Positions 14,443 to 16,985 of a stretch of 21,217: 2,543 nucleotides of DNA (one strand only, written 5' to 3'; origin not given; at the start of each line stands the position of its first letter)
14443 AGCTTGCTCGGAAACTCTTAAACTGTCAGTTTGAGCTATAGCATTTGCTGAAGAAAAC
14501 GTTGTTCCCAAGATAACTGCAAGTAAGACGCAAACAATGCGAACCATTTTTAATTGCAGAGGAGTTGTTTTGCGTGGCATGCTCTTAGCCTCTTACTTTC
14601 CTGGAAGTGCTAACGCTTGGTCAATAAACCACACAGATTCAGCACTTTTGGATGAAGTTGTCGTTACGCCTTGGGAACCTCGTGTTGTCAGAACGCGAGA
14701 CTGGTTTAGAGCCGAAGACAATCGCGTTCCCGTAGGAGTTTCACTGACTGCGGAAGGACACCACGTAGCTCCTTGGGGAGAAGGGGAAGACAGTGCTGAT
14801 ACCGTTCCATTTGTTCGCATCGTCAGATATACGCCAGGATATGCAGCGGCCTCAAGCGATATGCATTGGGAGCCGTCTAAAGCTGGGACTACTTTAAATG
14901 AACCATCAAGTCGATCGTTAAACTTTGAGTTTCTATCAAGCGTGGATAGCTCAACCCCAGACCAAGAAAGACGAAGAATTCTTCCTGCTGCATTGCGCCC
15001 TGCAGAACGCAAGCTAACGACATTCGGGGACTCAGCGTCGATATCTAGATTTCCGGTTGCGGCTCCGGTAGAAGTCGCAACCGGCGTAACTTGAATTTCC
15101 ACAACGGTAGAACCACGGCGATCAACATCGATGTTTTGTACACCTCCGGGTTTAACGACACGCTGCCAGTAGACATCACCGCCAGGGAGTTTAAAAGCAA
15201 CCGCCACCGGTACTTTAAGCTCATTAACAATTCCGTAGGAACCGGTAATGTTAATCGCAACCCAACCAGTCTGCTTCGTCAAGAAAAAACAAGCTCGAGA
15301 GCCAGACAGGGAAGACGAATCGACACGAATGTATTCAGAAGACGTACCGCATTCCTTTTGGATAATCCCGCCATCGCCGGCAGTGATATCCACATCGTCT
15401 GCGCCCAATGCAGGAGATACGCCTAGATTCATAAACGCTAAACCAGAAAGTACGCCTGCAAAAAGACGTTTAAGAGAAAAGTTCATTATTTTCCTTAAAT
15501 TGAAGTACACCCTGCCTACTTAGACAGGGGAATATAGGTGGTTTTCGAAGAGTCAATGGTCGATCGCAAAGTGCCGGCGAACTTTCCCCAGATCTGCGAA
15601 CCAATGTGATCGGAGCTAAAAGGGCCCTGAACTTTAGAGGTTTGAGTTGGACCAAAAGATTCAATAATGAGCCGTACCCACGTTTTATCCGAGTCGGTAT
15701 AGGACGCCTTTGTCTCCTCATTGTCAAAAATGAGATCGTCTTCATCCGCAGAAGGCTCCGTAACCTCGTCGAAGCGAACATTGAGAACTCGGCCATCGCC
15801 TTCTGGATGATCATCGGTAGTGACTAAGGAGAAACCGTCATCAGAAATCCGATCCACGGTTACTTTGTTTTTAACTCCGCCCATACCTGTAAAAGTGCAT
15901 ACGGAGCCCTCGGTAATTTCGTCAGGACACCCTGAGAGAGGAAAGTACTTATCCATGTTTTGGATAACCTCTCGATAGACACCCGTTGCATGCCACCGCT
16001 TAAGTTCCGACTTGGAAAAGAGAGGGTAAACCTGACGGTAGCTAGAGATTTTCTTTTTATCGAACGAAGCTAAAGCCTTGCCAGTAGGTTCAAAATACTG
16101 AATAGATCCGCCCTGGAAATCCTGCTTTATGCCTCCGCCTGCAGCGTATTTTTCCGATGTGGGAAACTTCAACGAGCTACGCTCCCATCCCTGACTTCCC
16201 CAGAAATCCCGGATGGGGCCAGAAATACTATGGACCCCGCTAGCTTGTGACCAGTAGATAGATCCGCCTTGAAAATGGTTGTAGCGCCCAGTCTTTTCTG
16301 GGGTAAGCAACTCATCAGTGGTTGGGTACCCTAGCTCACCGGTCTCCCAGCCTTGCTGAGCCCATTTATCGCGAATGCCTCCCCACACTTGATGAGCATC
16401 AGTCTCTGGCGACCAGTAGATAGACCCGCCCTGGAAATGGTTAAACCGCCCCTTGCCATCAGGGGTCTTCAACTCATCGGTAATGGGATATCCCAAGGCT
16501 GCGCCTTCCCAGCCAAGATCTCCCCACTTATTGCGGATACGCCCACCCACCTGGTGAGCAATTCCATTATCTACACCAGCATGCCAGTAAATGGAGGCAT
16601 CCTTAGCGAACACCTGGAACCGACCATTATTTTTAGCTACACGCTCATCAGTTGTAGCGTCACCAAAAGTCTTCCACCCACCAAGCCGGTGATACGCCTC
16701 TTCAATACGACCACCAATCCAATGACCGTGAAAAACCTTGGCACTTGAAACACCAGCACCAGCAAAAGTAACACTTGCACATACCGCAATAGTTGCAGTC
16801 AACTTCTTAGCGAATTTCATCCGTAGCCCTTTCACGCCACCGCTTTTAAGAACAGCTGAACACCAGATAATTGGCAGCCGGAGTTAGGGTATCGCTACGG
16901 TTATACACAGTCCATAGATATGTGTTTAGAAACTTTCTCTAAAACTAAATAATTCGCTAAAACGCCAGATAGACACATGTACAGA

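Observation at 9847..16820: Plasmid-borne polymorphic toxin operon: LGFP cell-wall protein, secreted protein, ALF/WHH-nuclease toxin, SUKH immunity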

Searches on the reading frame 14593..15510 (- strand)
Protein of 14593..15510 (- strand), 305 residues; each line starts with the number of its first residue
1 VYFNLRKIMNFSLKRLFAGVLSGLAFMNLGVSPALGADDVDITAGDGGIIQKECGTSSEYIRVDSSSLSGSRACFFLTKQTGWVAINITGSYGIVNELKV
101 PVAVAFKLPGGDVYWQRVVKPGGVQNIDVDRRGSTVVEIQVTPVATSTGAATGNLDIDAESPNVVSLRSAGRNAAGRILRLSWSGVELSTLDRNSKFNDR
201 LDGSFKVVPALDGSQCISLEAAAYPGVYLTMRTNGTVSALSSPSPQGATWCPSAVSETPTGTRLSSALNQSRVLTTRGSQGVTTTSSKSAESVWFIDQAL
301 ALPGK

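Call 4: search_protein_families(library=pfam, proteins=[window:14593-15510:-], max_evalue=0.1)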
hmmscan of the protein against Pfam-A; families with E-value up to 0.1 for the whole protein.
window:14593-15510:- (305 aa): 1 family
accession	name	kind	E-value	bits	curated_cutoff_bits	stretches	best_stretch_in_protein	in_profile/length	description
PF05270.19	AbfB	-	9e-08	32.8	22.8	1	173-285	7-122/137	Alpha-L-arabinofuranosidase B (ABFB) domain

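Call 5: search_protein_families(library=ncbifam, proteins=[window:14593-15510:-], max_evalue=0.1)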
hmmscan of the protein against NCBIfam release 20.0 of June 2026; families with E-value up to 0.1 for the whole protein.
window:14593-15510:- (305 aa): 0 families

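Call 25: find_homologous_proteins(query=window:14596-15486:-, max_evalue=0.001)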
Query window:14596-15486:- (297 aa): 37 proteins with E <= 0.001 among 8000 candidates.
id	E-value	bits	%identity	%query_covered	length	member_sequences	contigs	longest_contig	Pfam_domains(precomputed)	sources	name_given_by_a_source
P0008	5.6e-184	628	97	100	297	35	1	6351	PF05270.20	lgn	-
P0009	2.8e-144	498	75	99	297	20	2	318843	PF05270.20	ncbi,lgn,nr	ncbi:hypothetical protein FRC0419_01568 [Corynebacterium diphtheriae]|nr:hypothetical protein FRC041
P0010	1.2e-137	476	72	100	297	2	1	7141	PF05270.20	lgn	-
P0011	2.3e-136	472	72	100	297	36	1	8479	PF05270.20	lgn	-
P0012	5.1e-133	461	71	99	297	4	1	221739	PF05270.20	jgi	-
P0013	9.5e-132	457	68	100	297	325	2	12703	PF05270.20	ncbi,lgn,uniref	ncbi:AbfB domain-containing protein [Corynebacterium marquesiae]|uniref:AbfB domain-containing prote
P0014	4.2e-131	454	70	99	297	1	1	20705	PF05270.20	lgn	-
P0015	3.3e-126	438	69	98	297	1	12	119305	PF05270.20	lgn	-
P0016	3.5e-124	432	67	100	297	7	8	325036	-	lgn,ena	-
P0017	2.0e-111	390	60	100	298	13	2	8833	PF05270.20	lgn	-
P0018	8.4e-110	385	62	92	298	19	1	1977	PF05270.20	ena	-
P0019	1.5e-105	371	62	92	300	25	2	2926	PF05270.20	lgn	-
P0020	4.0e-105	369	57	98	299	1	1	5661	PF05270.20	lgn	-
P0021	2.2e-97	344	65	84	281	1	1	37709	-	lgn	-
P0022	2.9e-97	343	54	100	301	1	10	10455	PF05270.20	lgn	-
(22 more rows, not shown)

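Call 28: find_related_loci(query=A1, collection=genome_contigs, flank=10000)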
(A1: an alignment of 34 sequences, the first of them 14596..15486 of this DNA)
Query A1 (297 aa) in genome_contigs; peptide patterns used: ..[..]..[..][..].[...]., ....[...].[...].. (x = any residue, [..] = any of these).
108 stretches matched a pattern; 11 encode a relative of the query (tblastn E <= 1e-3); 11 distinct loci.
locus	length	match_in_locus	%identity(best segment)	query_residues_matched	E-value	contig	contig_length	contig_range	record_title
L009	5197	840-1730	68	1-297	1e-140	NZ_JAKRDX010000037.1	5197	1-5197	Corynebacterium tuberculostearicum strain CTNIH3 NODE_37_length_5197_cov_23.914500_pilon, whole genome shotgun sequence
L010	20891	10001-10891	68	1-297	2e-139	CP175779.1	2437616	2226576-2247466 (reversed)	Corynebacterium tuberculostearicum strain YSMAA3_1_A4 chromosome, complete genome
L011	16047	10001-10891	67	1-297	1e-138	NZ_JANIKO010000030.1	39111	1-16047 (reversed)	Corynebacterium phoceense strain 70QC2O2 234874_70QC2O2_30, whole genome shotgun sequence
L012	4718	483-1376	61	1-297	2e-117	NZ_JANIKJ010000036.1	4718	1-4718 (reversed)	Corynebacterium kozikiae strain 76QC2CO 27359_Isolate76_36, whole genome shotgun sequence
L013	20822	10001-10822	62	24-297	6e-116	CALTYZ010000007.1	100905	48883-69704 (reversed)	MAG: uncultured Corynebacterium sp. isolate oJ6dzQGQAg_bin.24.MAG genome assembly, contig: NODE_104_length_100905_cov_17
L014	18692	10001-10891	68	1-297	2e-139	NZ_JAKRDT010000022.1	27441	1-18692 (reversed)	Corynebacterium tuberculostearicum strain CTNIH4 NODE_22_length_27441_cov_24.820425_pilon, whole genome shotgun sequence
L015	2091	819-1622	56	35-297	6e-92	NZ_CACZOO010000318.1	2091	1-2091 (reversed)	MAG: uncultured Corynebacterium sp. isolate RUG12810, whole genome shotgun sequence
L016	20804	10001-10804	56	35-297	9e-87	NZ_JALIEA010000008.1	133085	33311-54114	Corynebacterium kalidii strain LD5P10 119, whole genome shotgun sequence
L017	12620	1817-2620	55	36-295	4e-85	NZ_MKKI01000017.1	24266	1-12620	Corynebacterium sp. CNJ-954 NODE_25_length_24266_cov_96.239_ID_53, whole genome shotgun sequence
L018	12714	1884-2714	50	25-296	2e-84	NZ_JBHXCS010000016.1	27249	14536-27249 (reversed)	Corynebacterium sp. NPDC060344 NPDC060344_T2_E3.ctg-0016, whole genome shotgun sequence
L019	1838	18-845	51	22-295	2e-84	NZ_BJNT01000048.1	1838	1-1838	Corynebacterium variabile strain NBRC 15286 sequence48, whole genome shotgun sequence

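Call 31: predict_structure(alignment_id=A1)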
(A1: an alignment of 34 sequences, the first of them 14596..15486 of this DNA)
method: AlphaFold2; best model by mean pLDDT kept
length: 297 residues; sequences in the alignment: 34
mean_pLDDT: 84.8   pTM: 0.77
mean pLDDT of the five models: 84.8, 81.6, 81.6, 78.7, 73.1
residues with pLDDT >= 90: 170; 70-90: 85; 50-70: 13; < 50: 29
segments of 3 or more residues with pLDDT < 50: 1-29
pLDDT, mean of each block of 10 residues (from residue 1): 37 38 43 84 90 90 88 89 90 88 74 91 71 81 88 90 94 93 90 94 97 93 96 96 95 96 96 95 95 78
secondary structure, 60 per line:
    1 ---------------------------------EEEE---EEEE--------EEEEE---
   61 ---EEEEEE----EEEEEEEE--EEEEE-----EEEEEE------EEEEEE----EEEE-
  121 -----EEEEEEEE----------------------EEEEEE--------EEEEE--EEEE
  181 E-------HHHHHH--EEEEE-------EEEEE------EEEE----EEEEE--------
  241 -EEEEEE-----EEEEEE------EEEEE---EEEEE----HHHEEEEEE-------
elements in order: E34-37 E41-44 E53-57 E64-69 E74-81 E84-88 E94-99 E106-111 E116-119 E126-133 E156-161 E170-174 E177-181 H189-194 E197-201 E209-213 E220-223 E228-232 E242-247 E253-258 E265-269 E273-277 E285-290

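Call 37: fold_search(model_id=the predicted structure, library=pdb)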
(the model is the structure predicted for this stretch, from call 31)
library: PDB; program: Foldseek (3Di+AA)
matches with E <= 10: 1293; with E <= 0.001: 90
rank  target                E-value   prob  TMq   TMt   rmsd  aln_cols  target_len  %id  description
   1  6sxr_A                3.2e-09  1.00  0.42  0.27  19.8       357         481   14  E221Q mutant of GH54 a-l-arabinofuranosidase soaked with 4-nitrophenyl a-l-arabinofuranoside (released 2020-02-26)
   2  6sxt_A                3.2e-09  1.00  0.42  0.27  19.9       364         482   14  GH54 a-l-arabinofuranosidase soaked with aziridine inhibitor (released 2020-02-26)
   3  1wd3_A                4.9e-09  1.00  0.42  0.27  20.3       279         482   17  Crystal structure of arabinofuranosidase (released 2004-09-14)
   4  6sxs_AAA              6.3e-09  1.00  0.42  0.27  19.9       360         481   15  GH54 a-l-arabinofuranosidase soaked with cyclic sulfate inhibitor (released 2020-02-26)
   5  2d43_A                3.3e-08  1.00  0.42  0.27  20.8       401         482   13  Crystal structure of arabinofuranosidase complexed with arabinotriose (released 2006-09-19)
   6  3akf                  6.5e-06  1.00  0.39  0.27  11.1       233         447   18  Crystal structure of exo-1,5-alpha-L-arabinofuranosidase (released 2010-08-25)
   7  3aki                  7.6e-06  1.00  0.42  0.29  10.2       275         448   16  Crystal structure of exo-1,5-alpha-L-arabinofuranosidase complexed with alpha-L-arabinofuranosyl azido (released 2010-08-25)
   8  3kmv_D                9.3e-06  1.00  0.38  0.78   2.5       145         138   16  Crystal structure of CBM42A from Clostridium thermocellum (released 2010-08-04)
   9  3kmv_H                1.6e-05  1.00  0.37  0.76   2.7       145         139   15  Crystal structure of CBM42A from Clostridium thermocellum (released 2010-08-04)
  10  2e4m_A                1.7e-05  1.00  0.37  0.38  14.7       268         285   11  Crystal structure of hemagglutinin subcomponent complex (HA-33/HA-17) from Clostridium botulinum serotype D strain 494 (released 2007-06-19)
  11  3q7y                  1.8e-05  1.00  0.36  0.81   2.7       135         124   23  Crystal structure of K15R/E18D/Y22W/H41G/F44W/E51D/E53P/K57R/E60D/Y64W/H82G/F85W/E90D/E94P/K98R/E101D/Y108W/H129G/F132W/ (released 2012-01-11)
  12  3ah4_B                1.9e-05  1.00  0.37  0.38  15.8       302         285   12  HA1 subcomponent of botulinum type C progenitor toxin complexed with galactose (released 2010-04-28)
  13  3kmv_C                2.0e-05  1.00  0.37  0.77   2.7       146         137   15  Crystal structure of CBM42A from Clostridium thermocellum (released 2010-08-04)
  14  1ybi_A                2.0e-05  1.00  0.37  0.39  13.7       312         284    9  Crystal structure of HA33A, a neurotoxin-associated protein from Clostridium botulinum type A (released 2005-02-22)
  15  3kmv_B                2.3e-05  1.00  0.37  0.77   2.6       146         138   14  Crystal structure of CBM42A from Clostridium thermocellum (released 2010-08-04)
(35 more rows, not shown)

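Call 57: search_protein_families(library=pfam, proteins=[L010:14104-15003:+, L011:13954-14853:+, L013:13690-14589:+, L016:13874-14773:+, L018:5576-6475:+, L012:3794-4693:+], max_evalue=0.01)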
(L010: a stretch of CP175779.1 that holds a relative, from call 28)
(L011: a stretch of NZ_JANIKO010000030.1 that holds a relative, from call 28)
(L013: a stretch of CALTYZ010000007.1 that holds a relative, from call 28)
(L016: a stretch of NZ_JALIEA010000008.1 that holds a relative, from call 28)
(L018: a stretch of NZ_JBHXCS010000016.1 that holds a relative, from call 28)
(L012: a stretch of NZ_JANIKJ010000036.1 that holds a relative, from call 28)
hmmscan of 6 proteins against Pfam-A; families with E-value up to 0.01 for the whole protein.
L010:14104-15003:+ (300 aa): 0 families

L011:13954-14853:+ (300 aa): 0 families

L013:13690-14589:+ (300 aa): 0 families

L016:13874-14773:+ (300 aa): 0 families

L018:5576-6475:+ (300 aa): 2 families
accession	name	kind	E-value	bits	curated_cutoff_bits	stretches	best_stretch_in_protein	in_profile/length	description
PF14414.12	WHH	-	1.8e-13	50.4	25.1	1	260-295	7-42/43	A nuclease of the HNH/ENDO VII superfamily with conserved WHH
PF12639.13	Colicin-DNase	-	7.3e-13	49.6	25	1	205-288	3-96/96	DNase/tRNase domain of colicin-like bacteriocin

L012:3794-4693:+ (300 aa): 0 families

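Call 73: find_encoding_contigs(protein=window:14593-15486:-, flank=10000, max_places=5)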
Protein window:14593-15486:- (297 aa): no gene with exactly this product is on record in the collection.

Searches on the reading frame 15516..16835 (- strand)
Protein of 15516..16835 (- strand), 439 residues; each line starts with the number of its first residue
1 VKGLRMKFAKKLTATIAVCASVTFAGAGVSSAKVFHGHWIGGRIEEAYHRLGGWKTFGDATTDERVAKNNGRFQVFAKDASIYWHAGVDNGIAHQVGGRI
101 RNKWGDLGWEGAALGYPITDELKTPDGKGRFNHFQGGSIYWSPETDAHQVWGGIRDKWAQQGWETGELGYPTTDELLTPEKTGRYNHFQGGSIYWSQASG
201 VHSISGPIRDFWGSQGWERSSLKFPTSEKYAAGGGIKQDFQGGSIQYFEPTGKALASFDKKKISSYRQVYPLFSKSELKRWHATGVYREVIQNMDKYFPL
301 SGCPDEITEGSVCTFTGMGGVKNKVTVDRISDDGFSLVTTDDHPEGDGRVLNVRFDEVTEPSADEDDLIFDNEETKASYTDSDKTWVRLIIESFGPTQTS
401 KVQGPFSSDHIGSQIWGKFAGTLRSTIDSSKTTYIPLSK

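Call 4: search_protein_families(library=pfam, proteins=[window:15516-16835:-], max_evalue=0.1)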
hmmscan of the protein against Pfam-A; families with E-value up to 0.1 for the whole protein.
window:15516-16835:- (439 aa): 1 family
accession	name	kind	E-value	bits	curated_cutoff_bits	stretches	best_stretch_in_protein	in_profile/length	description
PF08310.17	LGFP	-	6.4e-68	225.4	22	4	114-166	1-53/53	LGFP repeat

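Call 5: search_protein_families(library=ncbifam, proteins=[window:15516-16835:-], max_evalue=0.1)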
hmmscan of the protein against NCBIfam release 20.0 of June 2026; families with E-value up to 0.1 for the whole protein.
window:15516-16835:- (439 aa): 0 families

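Call 41: search_protein_families(library=pfam, alignment_id=A2, max_evalue=0.01)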
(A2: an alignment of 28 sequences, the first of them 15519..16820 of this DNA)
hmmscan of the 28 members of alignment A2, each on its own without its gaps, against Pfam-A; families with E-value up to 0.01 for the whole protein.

A. member 1, window:15519-16820:- (434 aa): 1 family
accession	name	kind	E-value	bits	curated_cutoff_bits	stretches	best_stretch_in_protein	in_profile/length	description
PF08310.17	LGFP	-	5.9e-68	225.5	22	4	109-161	1-53/53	LGFP repeat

B. families by the number of members that match (of 28 scanned): 2 families
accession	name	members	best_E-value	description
PF08310.17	LGFP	23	1.1e-68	LGFP repeat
PF18879.6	EspA_EspE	1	2.4e-24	EspA/EspE family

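Call 51: predict_structure(alignment_id=A2)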
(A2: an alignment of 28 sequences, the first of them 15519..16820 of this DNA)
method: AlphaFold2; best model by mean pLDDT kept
length: 434 residues; sequences in the alignment: 28
mean_pLDDT: 89.9   pTM: 0.80
mean pLDDT of the five models: 89.9, 88.8, 88.8, 88.4, 86.7
residues with pLDDT >= 90: 350; 70-90: 54; 50-70: 4; < 50: 26
segments of 3 or more residues with pLDDT < 50: 1-25
pLDDT, mean of each block of 10 residues (from residue 1): 34 36 57 95 96 96 95 96 96 96 94 96 96 96 96 95 96 93 97 96 94 94 94 97 91 90 96 92 94 90 93 80 95 92 96 86 90 90 97 86 92 95 94 70
secondary structure, 60 per line:
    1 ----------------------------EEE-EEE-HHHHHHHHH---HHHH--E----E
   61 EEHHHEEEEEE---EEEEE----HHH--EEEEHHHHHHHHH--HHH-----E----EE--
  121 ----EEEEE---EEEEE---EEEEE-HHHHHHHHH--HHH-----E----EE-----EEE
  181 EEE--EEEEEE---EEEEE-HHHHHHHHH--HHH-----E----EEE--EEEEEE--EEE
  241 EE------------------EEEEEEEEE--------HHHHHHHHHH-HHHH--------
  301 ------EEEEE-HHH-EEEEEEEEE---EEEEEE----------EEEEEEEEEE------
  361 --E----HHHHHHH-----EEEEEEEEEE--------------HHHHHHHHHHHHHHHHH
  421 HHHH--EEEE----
elements in order: E29-31 E33-35 H37-45 H49-52 E60-62 E66-71 E75-79 E89-92 H93-101 E125-129 E133-137 E141-145 H147-155 E178-183 E186-191 E195-199 H201-209 E225-227 E230-235 E238-242 E261-269 H278-287 H289-292 E307-311 E317-325 E329-334 E345-354 H368-374 E380-389 H404-424 E427-430
